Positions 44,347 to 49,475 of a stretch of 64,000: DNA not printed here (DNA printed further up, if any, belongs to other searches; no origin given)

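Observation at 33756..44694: Self-contained 11-gene type II fatty-acid and lipid-tailoring cluster, probably building a special lipid A-type acyl chain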

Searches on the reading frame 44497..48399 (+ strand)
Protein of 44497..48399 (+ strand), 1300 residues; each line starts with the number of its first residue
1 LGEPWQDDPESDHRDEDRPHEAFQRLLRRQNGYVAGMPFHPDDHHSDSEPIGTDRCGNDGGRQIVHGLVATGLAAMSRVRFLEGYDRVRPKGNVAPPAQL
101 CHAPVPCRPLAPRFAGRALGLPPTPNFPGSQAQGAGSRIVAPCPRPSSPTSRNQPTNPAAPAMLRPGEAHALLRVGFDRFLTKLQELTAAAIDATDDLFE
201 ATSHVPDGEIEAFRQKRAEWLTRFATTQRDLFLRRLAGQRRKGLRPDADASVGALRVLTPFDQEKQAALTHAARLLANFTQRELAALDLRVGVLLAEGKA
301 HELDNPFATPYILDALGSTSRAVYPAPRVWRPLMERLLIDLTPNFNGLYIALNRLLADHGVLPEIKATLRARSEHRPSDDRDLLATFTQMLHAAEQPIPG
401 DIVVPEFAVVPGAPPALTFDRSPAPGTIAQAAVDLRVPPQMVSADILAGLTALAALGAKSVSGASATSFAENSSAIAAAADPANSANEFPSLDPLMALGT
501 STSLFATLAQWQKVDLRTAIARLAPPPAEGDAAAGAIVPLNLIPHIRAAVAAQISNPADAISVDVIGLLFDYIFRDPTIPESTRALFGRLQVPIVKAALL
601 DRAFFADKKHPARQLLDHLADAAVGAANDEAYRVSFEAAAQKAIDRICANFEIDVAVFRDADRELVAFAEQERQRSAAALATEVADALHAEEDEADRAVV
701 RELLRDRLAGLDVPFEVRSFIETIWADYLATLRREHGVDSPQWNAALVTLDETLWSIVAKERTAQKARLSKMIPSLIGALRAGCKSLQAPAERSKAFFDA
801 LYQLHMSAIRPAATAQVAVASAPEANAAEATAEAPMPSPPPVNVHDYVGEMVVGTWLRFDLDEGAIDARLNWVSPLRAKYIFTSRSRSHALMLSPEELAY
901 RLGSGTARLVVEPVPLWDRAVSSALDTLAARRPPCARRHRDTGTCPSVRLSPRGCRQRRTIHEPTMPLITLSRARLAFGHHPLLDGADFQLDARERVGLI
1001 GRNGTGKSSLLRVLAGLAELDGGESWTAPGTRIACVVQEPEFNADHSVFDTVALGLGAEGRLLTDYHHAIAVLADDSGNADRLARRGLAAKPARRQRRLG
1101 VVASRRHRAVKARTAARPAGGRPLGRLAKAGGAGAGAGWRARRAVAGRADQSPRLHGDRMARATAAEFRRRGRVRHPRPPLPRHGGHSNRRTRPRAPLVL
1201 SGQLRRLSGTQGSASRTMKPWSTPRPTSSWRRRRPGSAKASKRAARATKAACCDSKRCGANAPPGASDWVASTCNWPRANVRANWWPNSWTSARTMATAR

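Call 5: search_protein_families(library=pfam, proteins=[window:44497-48399:+], max_evalue=0.01)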
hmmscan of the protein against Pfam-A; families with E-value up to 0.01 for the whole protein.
window:44497-48399:+ (1300 aa): 3 families
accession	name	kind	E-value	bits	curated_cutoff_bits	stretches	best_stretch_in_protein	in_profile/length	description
PF07793.16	DUF1631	-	5.8e-107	359.4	33.7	1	172-928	9-741/741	Protein of unknown function (DUF1631)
PF00005.33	ABC_tran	-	1.4e-09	39.1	25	1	984-1071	1-80/137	ABC transporter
PF13304.12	AAA_21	-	0.0018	18.8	27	1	998-1020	3-25/304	AAA domain, putative AbiEii toxin, Type IV TA system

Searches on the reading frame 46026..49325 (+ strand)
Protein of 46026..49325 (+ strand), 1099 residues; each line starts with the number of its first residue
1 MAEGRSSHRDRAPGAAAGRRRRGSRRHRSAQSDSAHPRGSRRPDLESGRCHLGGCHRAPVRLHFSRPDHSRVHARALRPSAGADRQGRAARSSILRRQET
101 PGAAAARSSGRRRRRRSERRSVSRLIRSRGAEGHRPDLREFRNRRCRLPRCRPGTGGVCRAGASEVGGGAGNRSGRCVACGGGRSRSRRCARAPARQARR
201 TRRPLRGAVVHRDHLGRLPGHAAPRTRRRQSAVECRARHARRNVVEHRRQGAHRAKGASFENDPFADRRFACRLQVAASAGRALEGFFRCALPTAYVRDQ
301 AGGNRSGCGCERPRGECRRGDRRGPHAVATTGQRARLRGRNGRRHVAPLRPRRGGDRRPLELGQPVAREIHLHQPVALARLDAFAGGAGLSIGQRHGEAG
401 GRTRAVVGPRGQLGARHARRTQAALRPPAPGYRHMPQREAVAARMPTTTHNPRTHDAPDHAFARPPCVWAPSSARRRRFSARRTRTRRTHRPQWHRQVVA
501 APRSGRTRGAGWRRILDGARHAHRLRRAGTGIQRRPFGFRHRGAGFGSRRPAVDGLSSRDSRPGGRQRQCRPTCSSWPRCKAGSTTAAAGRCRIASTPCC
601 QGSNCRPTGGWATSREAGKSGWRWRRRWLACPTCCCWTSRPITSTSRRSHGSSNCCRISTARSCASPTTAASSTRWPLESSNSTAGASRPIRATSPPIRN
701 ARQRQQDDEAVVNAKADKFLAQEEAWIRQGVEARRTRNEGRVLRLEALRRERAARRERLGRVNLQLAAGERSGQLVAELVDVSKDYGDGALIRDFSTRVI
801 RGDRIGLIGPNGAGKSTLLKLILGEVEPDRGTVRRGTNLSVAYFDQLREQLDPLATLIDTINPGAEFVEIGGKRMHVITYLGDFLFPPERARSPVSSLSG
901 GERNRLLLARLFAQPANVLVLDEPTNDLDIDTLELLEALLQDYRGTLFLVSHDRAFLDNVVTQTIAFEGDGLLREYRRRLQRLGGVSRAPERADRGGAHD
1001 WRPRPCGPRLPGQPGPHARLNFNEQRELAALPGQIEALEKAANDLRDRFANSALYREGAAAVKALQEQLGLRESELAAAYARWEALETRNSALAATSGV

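Call 5: search_protein_families(library=pfam, proteins=[window:46026-49325:+], max_evalue=0.01)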
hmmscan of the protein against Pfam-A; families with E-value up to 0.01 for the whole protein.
window:46026-49325:+ (1099 aa): 5 families
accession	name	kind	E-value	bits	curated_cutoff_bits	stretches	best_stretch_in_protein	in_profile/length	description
PF00005.33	ABC_tran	-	1.4e-23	84.4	25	1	793-926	2-137/137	ABC transporter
PF16326.10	ABC_tran_CTD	-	4.5e-14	52.9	32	1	1019-1087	1-68/69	ABC transporter C-terminal domain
PF13304.12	AAA_21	-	3.2e-08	34.4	27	1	806-846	3-49/304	AAA domain, putative AbiEii toxin, Type IV TA system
PF13191.12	AAA_16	-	2.2e-06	28.7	32.6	1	806-942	28-158/167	AAA ATPase domain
PF02463.25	SMC_N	-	0.00024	21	40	0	897-960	136-205/220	RecF/RecN/SMC N terminal domain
